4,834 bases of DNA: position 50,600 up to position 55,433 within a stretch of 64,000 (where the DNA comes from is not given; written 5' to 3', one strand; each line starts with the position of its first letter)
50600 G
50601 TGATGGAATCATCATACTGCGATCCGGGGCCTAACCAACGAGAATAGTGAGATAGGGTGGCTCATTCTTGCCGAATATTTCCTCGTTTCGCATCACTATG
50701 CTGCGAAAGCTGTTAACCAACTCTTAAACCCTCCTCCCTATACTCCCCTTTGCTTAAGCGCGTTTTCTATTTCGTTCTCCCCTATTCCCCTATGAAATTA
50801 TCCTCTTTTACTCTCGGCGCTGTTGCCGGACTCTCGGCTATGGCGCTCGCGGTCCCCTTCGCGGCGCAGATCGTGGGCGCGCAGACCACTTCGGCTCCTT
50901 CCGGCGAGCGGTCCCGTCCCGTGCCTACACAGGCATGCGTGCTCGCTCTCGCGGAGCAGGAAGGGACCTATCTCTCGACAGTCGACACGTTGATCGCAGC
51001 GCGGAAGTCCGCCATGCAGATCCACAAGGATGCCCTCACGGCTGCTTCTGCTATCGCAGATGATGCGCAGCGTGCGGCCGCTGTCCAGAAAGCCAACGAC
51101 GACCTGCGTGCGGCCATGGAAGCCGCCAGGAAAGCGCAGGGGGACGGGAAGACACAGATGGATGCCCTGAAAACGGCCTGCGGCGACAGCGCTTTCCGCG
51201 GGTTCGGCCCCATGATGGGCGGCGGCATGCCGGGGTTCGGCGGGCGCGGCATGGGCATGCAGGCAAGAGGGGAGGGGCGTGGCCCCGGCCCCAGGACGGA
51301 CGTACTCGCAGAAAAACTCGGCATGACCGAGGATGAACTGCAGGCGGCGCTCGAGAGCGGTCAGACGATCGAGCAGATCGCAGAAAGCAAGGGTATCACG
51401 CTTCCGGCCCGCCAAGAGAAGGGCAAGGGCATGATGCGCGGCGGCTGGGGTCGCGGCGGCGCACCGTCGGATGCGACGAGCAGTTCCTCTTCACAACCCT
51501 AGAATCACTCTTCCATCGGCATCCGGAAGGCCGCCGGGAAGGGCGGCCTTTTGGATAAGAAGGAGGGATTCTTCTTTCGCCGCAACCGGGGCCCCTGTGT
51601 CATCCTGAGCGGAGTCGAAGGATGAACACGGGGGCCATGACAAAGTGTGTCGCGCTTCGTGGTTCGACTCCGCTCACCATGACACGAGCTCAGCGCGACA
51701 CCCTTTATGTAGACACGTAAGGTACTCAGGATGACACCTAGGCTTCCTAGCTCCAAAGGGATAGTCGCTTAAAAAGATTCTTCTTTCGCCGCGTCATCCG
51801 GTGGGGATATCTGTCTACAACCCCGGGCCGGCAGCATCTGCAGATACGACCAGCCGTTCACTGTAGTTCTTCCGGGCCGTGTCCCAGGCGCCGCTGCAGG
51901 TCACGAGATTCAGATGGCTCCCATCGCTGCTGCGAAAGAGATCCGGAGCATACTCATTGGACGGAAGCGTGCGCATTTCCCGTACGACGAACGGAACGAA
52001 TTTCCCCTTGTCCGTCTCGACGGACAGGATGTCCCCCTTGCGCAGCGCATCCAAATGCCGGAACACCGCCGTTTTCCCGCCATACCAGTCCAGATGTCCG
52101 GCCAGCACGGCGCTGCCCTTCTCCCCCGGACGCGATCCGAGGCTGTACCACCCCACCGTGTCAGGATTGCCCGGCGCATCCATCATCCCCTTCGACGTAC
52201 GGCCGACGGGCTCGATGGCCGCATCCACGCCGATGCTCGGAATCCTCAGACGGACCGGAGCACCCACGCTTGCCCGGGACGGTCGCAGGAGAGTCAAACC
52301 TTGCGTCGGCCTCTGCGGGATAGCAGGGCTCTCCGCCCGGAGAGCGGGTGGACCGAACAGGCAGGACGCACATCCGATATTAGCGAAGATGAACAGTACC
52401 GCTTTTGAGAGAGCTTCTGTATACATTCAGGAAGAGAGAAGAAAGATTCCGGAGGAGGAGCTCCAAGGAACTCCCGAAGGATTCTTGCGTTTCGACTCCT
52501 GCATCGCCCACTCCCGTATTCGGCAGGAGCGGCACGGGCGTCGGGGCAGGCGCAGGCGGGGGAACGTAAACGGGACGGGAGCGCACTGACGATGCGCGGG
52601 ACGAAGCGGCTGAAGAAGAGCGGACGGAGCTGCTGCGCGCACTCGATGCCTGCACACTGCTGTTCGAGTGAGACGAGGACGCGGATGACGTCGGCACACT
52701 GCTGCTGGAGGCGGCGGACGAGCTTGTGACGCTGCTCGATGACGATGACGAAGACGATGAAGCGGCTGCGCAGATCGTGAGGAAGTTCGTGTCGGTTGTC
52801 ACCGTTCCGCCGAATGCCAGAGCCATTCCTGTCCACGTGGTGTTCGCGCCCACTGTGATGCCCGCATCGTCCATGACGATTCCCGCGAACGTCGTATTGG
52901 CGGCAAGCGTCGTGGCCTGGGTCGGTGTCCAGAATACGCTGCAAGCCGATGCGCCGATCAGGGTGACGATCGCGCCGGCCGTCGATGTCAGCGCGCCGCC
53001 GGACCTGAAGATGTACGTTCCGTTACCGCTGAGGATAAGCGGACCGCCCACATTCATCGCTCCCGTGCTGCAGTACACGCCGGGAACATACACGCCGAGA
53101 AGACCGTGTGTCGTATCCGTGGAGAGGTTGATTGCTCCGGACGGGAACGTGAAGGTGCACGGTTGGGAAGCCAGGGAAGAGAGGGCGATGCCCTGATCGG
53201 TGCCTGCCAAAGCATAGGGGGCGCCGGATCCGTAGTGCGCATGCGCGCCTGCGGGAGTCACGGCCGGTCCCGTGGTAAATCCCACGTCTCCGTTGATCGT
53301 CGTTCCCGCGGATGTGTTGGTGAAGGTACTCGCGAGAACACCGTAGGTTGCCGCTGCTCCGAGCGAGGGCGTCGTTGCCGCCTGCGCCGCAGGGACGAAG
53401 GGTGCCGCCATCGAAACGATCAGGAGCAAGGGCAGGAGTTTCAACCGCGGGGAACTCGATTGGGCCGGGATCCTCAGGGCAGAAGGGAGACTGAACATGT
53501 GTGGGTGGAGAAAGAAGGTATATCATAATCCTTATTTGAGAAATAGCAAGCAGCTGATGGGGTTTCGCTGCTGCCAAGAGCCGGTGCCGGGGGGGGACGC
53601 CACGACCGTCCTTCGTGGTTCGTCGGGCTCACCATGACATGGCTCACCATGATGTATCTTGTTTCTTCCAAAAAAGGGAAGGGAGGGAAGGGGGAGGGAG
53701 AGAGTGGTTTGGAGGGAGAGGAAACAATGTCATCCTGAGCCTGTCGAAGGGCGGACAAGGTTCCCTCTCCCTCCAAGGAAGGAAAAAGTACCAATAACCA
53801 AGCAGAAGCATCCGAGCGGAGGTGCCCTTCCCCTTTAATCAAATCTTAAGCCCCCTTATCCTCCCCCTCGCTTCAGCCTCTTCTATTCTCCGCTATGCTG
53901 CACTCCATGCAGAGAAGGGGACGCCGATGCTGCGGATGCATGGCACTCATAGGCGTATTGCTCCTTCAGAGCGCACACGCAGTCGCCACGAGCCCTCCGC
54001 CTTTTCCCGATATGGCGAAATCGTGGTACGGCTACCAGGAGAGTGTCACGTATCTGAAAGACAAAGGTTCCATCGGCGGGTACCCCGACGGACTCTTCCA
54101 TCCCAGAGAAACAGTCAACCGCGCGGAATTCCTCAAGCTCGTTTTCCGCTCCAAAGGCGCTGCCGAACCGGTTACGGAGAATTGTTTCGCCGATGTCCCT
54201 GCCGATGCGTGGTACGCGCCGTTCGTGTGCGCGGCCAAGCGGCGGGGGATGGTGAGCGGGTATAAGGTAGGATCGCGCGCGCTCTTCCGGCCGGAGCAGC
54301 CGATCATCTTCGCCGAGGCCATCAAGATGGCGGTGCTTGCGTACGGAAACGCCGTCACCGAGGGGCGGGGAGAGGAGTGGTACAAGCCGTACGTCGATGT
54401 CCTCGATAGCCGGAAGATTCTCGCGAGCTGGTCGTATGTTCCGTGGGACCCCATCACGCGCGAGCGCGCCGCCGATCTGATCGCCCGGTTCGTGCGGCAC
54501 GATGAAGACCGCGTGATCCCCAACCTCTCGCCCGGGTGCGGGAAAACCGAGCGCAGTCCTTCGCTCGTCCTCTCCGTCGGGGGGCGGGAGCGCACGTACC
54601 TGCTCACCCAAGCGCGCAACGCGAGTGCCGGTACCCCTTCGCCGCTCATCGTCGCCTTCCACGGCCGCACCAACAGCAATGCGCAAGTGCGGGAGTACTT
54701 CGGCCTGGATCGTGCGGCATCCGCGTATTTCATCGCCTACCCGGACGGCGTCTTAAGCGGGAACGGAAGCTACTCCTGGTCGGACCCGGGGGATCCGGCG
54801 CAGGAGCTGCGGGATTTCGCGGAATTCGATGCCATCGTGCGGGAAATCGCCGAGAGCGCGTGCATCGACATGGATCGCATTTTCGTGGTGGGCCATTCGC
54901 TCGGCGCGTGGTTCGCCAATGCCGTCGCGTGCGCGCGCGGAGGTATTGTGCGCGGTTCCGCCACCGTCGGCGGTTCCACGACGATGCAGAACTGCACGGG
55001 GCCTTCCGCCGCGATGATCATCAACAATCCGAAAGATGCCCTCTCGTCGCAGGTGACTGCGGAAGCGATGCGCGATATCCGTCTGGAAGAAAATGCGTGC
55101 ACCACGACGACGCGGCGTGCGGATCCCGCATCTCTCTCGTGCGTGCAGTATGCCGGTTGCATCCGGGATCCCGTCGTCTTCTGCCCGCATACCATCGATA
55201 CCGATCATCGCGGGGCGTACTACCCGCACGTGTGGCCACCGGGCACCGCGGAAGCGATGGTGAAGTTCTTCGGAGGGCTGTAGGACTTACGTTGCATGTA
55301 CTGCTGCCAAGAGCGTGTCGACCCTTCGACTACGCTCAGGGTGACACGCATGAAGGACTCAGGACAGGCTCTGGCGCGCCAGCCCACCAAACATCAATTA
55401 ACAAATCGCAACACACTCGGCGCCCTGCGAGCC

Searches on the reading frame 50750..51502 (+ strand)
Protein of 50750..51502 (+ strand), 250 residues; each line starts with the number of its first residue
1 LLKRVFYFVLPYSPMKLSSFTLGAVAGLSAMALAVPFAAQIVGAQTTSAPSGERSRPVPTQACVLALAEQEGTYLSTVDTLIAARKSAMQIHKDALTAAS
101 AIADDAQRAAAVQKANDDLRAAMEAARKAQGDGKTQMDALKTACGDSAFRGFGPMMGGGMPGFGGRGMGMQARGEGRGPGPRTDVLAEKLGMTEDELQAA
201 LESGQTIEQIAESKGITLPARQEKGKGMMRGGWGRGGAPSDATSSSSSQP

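Call 8: search_protein_families(library=pfam, proteins=[window:50750-51502:+])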
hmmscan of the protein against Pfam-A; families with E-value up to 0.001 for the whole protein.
window:50750-51502:+ (250 aa): 0 families

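Call 51: search_protein_families(library=ncbifam, proteins=[window:50792-51502:+], max_evalue=0.01)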
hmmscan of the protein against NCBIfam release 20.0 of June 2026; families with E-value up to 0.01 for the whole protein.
window:50792-51502:+ (236 aa): 2 families
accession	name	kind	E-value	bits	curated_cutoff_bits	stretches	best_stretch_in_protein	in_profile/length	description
TIGR02675.1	tape_meas_nterm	domain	0.00036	20.8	21.35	0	170-191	48-69/75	tape measure protein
NF033885.1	conj_TraP_IncI1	equivalog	0.00036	20.3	135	1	58-134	85-163/217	conjugal transfer protein TraP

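Call 65: find_homologous_proteins(query=window:50792-51502:+)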
Query window:50792-51502:+ (236 aa): 80 proteins with E <= 0.001 among 3959 candidates.
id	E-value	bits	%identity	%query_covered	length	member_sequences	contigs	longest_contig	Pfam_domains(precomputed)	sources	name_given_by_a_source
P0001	3.0e-132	457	96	100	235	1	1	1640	-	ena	-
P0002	6.0e-130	450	99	93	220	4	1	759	-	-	-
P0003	6.9e-112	391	82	100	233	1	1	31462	-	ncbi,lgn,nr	ncbi:MAG: hypothetical protein PHZ00_03490 [Candidatus Peribacteraceae bacterium]|nr:hypothetical pr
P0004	3.2e-103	363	77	99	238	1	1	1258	-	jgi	jgi:uncharacterized protein with FMN-binding domain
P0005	3.8e-55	206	52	93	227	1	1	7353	-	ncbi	-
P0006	1.1e-49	188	50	90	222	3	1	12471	-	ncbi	-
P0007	1.9e-49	187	50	89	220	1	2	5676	-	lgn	-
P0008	8.1e-49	185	42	87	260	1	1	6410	PF04539.23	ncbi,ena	-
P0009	1.0e-46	178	49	90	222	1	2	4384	-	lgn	-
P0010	7.1e-46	175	39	98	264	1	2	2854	-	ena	-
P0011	1.2e-44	171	49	97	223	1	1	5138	-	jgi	jgi:hypothetical protein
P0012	2.1e-44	170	50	86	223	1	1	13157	-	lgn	-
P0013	2.6e-44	170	40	94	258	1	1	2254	-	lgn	-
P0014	1.9e-43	167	51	92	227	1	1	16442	-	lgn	-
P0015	2.0e-42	164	44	94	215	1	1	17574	-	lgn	-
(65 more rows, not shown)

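Call 71: predict_structure(alignment_id=A3)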
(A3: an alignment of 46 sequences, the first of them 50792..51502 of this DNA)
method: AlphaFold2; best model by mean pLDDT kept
length: 236 residues; sequences in the alignment: 46
mean_pLDDT: 72.6   pTM: 0.47
mean pLDDT of the five models: 72.6, 71.9, 71.6, 71.4, 70.9
residues with pLDDT >= 90: 94; 70-90: 39; 50-70: 34; < 50: 69
segments of 3 or more residues with pLDDT < 50: 1-3, 6-14, 19-23, 29-31, 143-165, 213-225, 229-232, 234-236
pLDDT, mean of each block of 10 residues (from residue 1): 44 48 50 55 85 91 93 97 98 97 96 88 88 64 43 41 56 91 93 93 79 46 47 46
secondary structure, 60 per line:
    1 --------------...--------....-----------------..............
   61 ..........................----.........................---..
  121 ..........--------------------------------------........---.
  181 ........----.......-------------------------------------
elements in order: H26-29 H47-86 H91-115 H119-130 H169-176 H180-188 H193-199

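Call 74: fold_search(model_id=the predicted structure, library=pdb)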
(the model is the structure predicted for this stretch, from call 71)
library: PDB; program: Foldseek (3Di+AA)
matches with E <= 10: 231; with E <= 0.001: 0
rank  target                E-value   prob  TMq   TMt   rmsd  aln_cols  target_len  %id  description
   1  9ftl_a                1.9e+00  0.11  0.18  0.24  30.6       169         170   15  Asgard ESCRT-IIIB filament structure (released 2025-04-16)
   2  5izs_F                2.2e+00  0.84  0.26  0.71   4.9        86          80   14  De novo design of protein homo-oligomers with modular hydrogen bond network-mediated specificity (released 2016-05-25)
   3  7vw1_B                2.2e+00  0.84  0.21  0.53  13.0        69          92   12  Structure of a dimeric periplasmic protein bound with cuprous ions (released 2022-01-26)
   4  3g67_B                2.2e+00  0.25  0.26  0.29  32.8       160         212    9  Crystal Structure of a Soluble Chemoreceptor from Thermotoga maritima (released 2009-07-28)
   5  3pvy_B                2.2e+00  0.06  0.13  0.13  19.2       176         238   15  The Phenylacetyl-CoA monooxygenase PaaAC subcomplex with coenzyme A (released 2011-01-19)
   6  5izs_D                2.3e+00  0.77  0.26  0.68   5.1        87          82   14  De novo design of protein homo-oligomers with modular hydrogen bond network-mediated specificity (released 2016-05-25)
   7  8q0e_B                2.3e+00  0.54  0.26  0.26   6.5        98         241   19  Crystal Structure of the N-terminal Domain of Variant Surface Glycoprotein 545 (VSG545) of Trypanosome brucei brucei L (released 2023-09-13)
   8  4bay_A                2.3e+00  0.21  0.20  0.09   5.8        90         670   20  Phosphomimetic mutant of LSD1-8a splicing variant in complex with CoREST (released 2013-11-27)
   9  3hai_C                2.4e+00  0.25  0.22  0.19   6.7       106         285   16  Crystal structure of human PACSIN1 F-BAR domain (P21 lattice) (released 2009-06-16)
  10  6w4k_A                2.4e+00  0.21  0.20  0.09   5.9        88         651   19  Crystal structure of Lysine Specific Demethylase 1 (LSD1) with CC-90011 (released 2020-10-21)
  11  3pvt_B                2.4e+00  0.06  0.12  0.12  19.1       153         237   17  The Phenylacetyl-CoA monooxygenase PaaAC subcomplex with 3-hydroxybutanoyl-CoA (released 2011-01-19)
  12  3tul_C                2.6e+00  0.28  0.22  0.35   7.1        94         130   26  Crystal structure of N-terminal region of Type III Secretion Major Translocator SipB (residues 82-226) (released 2012-02-15)
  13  2l7a_MODEL_1_A        2.6e+00  0.15  0.17  0.27  20.5       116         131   16  Solution Structure of the R3 Domain of Talin (released 2011-12-21)
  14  7emf_0                2.6e+00  0.10  0.17  0.15  21.4       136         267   12  Human Mediator (deletion of MED1-IDR) in a Tail-extended conformation (released 2021-05-05)
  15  5izs_E                2.7e+00  0.75  0.25  0.68   5.0        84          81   14  De novo design of protein homo-oligomers with modular hydrogen bond network-mediated specificity (released 2016-05-25)
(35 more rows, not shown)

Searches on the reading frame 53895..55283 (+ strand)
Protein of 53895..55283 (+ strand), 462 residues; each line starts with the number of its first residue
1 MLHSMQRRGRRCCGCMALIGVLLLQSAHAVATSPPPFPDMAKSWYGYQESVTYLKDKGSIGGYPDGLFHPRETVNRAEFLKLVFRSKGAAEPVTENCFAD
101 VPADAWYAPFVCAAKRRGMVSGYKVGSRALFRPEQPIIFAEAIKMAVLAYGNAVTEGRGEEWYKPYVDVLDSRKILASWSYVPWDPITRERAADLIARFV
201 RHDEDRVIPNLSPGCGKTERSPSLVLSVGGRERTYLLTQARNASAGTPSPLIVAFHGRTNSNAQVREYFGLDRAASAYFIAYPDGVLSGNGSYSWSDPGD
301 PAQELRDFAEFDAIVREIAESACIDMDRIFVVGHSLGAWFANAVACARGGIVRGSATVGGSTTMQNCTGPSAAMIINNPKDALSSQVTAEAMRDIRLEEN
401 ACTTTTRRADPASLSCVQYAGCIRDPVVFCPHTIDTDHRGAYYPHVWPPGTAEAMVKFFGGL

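Call 8: search_protein_families(library=pfam, proteins=[window:53895-55283:+])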
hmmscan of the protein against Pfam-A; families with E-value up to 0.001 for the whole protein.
window:53895-55283:+ (462 aa): 3 families
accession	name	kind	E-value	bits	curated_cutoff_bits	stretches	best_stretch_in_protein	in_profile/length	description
PF00395.25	SLH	-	7e-20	71.2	20.8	2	36-79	1-43/44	S-layer homology domain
PF12697.13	Abhydrolase_6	-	2e-05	25.8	26.3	1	270-364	19-94/217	Alpha/beta hydrolase family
PF00326.27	Peptidase_S9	-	2.7e-05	24.2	22.6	1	277-349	14-86/213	Prolyl oligopeptidase family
